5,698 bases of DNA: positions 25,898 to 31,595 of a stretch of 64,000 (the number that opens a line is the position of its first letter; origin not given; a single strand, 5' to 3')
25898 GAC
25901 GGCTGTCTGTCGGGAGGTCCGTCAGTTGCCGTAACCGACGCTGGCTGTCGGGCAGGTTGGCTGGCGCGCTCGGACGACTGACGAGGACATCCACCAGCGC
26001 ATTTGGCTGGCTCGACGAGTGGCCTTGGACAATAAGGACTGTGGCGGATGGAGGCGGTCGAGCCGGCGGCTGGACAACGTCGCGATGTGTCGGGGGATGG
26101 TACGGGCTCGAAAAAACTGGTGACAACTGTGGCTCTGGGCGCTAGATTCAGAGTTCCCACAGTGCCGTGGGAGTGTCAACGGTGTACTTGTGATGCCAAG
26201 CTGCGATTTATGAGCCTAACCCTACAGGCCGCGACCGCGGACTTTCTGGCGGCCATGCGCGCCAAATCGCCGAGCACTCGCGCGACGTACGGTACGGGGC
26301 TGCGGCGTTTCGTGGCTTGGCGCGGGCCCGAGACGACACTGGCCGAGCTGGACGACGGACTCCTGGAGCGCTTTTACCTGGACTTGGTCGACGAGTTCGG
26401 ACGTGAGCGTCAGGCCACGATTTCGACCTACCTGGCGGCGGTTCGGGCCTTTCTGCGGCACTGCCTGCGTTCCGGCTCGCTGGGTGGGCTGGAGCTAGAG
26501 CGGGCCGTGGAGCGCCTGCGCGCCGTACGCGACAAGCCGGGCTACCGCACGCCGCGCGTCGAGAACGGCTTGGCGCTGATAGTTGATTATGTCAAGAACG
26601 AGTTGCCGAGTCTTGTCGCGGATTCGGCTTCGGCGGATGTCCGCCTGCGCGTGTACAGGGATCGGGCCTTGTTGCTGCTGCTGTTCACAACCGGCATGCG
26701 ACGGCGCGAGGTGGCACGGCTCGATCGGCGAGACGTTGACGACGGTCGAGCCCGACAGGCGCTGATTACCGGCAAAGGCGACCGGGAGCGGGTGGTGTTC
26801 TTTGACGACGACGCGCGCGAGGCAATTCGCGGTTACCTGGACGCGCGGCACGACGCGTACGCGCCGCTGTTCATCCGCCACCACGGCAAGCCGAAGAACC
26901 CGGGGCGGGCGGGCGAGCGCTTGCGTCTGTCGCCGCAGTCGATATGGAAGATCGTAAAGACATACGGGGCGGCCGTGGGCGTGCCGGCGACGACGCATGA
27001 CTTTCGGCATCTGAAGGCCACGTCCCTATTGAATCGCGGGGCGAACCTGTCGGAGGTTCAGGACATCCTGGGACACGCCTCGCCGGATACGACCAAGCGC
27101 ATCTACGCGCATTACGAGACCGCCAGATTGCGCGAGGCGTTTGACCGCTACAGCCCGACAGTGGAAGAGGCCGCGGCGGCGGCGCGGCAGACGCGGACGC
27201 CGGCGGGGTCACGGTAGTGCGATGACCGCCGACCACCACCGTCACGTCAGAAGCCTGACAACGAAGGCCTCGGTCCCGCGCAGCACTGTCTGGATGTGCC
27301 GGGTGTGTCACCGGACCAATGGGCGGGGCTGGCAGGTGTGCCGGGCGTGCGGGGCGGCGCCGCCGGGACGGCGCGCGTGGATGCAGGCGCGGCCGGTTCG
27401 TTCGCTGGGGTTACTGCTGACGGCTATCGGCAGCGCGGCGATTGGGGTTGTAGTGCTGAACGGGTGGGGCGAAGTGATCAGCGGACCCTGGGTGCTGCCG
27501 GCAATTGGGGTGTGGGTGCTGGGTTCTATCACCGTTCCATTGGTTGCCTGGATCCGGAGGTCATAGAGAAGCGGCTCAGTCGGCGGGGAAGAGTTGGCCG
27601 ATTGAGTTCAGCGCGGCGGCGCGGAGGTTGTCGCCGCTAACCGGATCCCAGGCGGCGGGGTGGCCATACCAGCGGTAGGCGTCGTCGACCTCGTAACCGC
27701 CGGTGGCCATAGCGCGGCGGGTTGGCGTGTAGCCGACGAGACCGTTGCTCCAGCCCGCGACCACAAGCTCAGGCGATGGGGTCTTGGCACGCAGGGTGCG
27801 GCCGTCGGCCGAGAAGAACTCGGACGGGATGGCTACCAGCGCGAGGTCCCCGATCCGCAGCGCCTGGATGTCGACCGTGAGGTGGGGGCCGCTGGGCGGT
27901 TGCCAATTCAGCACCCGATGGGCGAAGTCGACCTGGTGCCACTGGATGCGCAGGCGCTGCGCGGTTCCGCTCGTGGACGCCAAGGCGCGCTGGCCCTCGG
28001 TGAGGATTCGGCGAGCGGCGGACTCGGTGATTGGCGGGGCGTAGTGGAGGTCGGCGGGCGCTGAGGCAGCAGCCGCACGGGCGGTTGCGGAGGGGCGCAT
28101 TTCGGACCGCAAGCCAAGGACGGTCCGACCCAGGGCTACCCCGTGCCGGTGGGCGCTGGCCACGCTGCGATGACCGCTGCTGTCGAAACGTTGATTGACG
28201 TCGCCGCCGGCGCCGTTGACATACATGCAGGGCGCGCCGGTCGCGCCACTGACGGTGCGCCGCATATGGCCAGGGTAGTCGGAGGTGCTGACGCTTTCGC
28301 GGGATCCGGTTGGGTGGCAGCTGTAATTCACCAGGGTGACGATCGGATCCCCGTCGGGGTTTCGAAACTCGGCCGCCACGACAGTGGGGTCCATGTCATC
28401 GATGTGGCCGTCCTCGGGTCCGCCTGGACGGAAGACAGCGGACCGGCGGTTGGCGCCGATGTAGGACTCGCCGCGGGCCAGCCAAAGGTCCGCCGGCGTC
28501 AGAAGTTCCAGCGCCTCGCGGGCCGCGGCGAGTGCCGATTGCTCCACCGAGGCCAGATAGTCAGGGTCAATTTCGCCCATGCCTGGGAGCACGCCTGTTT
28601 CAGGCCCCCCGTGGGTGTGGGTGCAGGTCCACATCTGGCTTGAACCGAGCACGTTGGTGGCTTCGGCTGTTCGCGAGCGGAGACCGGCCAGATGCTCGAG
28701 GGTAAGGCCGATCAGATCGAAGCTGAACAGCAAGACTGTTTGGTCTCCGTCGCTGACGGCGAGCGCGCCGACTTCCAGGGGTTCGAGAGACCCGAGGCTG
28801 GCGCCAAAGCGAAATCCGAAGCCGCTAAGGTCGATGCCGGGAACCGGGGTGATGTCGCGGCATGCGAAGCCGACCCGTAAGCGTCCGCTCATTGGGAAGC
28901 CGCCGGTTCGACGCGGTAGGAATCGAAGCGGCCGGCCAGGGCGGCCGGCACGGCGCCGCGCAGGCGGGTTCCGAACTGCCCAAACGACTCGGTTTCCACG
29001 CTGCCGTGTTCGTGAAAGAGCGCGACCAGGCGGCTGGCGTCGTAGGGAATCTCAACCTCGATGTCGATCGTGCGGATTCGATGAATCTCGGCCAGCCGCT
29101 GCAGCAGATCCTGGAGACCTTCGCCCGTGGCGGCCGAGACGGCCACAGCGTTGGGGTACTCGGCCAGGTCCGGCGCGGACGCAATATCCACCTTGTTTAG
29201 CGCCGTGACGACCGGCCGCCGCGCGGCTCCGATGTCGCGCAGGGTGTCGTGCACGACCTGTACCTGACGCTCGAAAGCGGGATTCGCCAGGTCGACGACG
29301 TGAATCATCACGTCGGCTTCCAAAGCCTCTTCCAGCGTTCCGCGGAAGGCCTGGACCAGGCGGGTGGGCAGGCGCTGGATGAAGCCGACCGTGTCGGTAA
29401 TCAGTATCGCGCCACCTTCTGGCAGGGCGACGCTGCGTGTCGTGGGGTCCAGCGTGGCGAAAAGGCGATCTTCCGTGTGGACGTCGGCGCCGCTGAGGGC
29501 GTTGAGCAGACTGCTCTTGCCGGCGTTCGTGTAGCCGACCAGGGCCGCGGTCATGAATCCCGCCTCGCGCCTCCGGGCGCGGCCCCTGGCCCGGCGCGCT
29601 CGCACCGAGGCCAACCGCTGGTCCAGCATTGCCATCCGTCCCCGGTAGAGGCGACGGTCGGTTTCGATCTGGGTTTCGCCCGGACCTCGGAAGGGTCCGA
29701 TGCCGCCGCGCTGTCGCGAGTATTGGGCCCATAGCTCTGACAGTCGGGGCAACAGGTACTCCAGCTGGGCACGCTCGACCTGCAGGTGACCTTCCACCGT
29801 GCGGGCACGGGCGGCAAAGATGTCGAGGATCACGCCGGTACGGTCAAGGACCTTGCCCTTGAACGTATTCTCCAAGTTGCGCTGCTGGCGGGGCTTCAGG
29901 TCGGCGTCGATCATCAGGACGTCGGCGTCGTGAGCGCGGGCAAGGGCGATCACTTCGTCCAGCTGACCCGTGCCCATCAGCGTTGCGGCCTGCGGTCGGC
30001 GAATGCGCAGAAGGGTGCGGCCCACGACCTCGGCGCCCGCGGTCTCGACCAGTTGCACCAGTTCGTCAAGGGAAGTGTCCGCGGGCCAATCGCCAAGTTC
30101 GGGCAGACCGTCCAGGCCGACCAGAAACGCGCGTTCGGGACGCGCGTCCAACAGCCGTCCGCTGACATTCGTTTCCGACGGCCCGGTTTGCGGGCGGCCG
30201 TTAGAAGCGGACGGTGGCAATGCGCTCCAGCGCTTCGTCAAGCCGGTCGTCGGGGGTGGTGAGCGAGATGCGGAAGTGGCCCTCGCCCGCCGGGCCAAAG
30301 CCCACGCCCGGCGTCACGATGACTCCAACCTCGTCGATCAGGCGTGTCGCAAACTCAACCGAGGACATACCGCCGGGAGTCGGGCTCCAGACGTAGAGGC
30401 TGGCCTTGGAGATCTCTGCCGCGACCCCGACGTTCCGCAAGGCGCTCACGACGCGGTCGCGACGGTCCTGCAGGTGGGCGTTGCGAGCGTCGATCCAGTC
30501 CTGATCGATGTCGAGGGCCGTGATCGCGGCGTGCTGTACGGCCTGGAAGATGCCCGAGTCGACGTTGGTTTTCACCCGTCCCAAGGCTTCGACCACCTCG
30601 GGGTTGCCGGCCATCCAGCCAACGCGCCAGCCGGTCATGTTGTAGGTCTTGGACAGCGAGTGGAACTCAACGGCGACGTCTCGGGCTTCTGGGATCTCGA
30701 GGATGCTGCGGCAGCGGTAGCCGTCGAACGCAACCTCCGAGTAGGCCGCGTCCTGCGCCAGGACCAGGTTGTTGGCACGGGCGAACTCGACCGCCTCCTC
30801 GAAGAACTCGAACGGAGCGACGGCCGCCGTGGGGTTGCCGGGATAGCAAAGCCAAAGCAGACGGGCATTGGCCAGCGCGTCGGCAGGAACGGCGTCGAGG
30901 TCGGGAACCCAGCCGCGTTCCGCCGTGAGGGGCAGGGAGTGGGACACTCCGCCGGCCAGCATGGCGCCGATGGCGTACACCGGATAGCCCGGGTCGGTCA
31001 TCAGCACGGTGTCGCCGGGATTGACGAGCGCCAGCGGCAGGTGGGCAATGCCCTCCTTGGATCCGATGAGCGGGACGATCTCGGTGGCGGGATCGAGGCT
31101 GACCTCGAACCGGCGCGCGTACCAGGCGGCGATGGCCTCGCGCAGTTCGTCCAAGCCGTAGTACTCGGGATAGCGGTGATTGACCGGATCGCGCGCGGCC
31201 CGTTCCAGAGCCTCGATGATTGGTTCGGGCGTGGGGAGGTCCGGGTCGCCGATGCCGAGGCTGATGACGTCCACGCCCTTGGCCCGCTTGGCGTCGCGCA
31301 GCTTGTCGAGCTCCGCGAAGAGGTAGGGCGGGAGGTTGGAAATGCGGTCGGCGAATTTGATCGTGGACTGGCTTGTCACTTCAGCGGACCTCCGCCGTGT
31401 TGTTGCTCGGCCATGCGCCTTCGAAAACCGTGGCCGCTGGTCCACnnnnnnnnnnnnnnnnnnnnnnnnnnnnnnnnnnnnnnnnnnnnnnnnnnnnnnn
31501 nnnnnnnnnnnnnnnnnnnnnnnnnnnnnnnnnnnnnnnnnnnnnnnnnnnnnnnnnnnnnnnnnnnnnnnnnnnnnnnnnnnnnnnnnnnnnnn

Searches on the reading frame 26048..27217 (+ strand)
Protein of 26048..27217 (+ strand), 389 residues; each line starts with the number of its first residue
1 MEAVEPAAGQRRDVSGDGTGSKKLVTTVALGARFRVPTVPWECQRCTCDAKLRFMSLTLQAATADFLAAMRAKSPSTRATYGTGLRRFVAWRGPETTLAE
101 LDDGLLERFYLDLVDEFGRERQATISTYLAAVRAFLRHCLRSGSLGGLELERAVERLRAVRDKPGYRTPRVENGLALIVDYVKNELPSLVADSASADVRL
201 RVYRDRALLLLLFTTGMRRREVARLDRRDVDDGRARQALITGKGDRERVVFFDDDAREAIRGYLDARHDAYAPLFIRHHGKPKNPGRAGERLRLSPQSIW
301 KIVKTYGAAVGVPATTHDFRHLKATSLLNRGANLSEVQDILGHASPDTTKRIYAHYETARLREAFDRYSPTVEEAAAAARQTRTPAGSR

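Call 67: search_protein_families(library=ncbifam, proteins=[window:26048-27217:+], max_evalue=0.001)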
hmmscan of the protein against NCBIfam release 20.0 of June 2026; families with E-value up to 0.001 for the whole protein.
window:26048-27217:+ (389 aa): 10 families
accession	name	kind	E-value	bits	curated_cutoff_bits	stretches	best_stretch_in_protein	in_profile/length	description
TIGR02224.1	recomb_XerC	equivalog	7.8e-40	137.1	335.15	1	65-371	5-292/295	tyrosine recombinase XerC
NF040815.2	recomb_XerA_Arch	equivalog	3.2e-39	135.1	220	1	70-364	9-262/263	site-specific tyrosine recombinase/integron integrase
TIGR02225.1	recomb_XerD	equivalog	4.4e-38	131.3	329.6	1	65-370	5-288/290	site-specific tyrosine recombinase XerD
NF001399.0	PRK00283.1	subfamily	3.4e-33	115.2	279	1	65-371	14-298/300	tyrosine recombinase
NF002331.0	PRK01287.1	subfamily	2.4e-25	89.3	371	1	202-381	161-337/365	site-specific tyrosine recombinase XerC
NF003462.0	PRK05084.1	equivalog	2.4e-23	82.5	267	1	178-368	170-356/360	tyrosine recombinase XerS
TIGR02249.1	integrase_gron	subfamily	2.5e-16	59.9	265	2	308-356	253-300/315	integron integrase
NF011946.0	PRK15417.1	equivalog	9.5e-09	34.9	435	1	308-356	268-315/337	integron integrase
NF007371.0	PRK09871.1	subfamily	2.7e-08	33.6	222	1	204-370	27-188/198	tyrosine-type DNA invertase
NF007370.0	PRK09870.1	subfamily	1.6e-05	24.7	221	1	195-349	24-173/200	tyrosine-type DNA invertase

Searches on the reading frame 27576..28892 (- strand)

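Call 9: search_protein_families(library=pfam, proteins=[window:27576-28892:-], max_evalue=0.01)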
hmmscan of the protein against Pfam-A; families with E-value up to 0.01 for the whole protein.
window:27576-28892:- (438 aa): 1 family
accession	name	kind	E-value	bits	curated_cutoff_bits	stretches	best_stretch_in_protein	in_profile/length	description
PF04734.18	Ceramidase_alk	-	9.9e-07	28.2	32.1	1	325-401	412-493/509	Neutral/alkaline non-lysosomal ceramidase, N-terminal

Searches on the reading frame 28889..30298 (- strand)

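Call 9: search_protein_families(library=pfam, proteins=[window:28889-30298:-], max_evalue=0.01)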
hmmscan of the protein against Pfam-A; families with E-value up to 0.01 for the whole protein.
window:28889-30298:- (469 aa): 8 families
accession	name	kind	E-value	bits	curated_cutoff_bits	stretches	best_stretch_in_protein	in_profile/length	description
PF13167.11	GTP-bdg_N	-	2.1e-28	99.1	25.4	1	75-162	2-89/89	GTP-binding GTPase N-terminal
PF16360.10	GTP-bdg_M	-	1.4e-26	93.3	29.5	1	164-243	1-79/79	GTP-binding GTPase Middle Region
PF01926.29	MMR_HSR1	-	3.6e-21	75.8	21.9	1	251-369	2-113/113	50S ribosome-binding GTPase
PF02421.24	FeoB_N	-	6.5e-07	29.4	27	1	250-375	2-120/156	Ferrous iron transport protein B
PF19275.4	HflX_C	-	6.1e-06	26.6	26.4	1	381-436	9-64/102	HflX C-terminal domain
PF00350.29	Dynamin_N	-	0.00024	21.6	27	1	252-285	2-35/168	Dynamin family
PF03193.22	RsgA_GTPase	-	0.00076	19.8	30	0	249-306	107-168/174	RsgA GTPase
PF13191.12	AAA_16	-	0.0054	17.7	32.6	0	249-378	25-149/167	AAA ATPase domain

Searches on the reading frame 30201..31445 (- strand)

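Call 9: search_protein_families(library=pfam, proteins=[window:30201-31445:-], max_evalue=0.01)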
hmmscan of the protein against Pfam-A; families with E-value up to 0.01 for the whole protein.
window:30201-31445:- (414 aa): 1 family
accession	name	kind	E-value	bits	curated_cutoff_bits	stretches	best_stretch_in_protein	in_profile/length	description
PF00155.27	Aminotran_1_2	-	3.5e-65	221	19.7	1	59-409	2-361/361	Aminotransferase class I and II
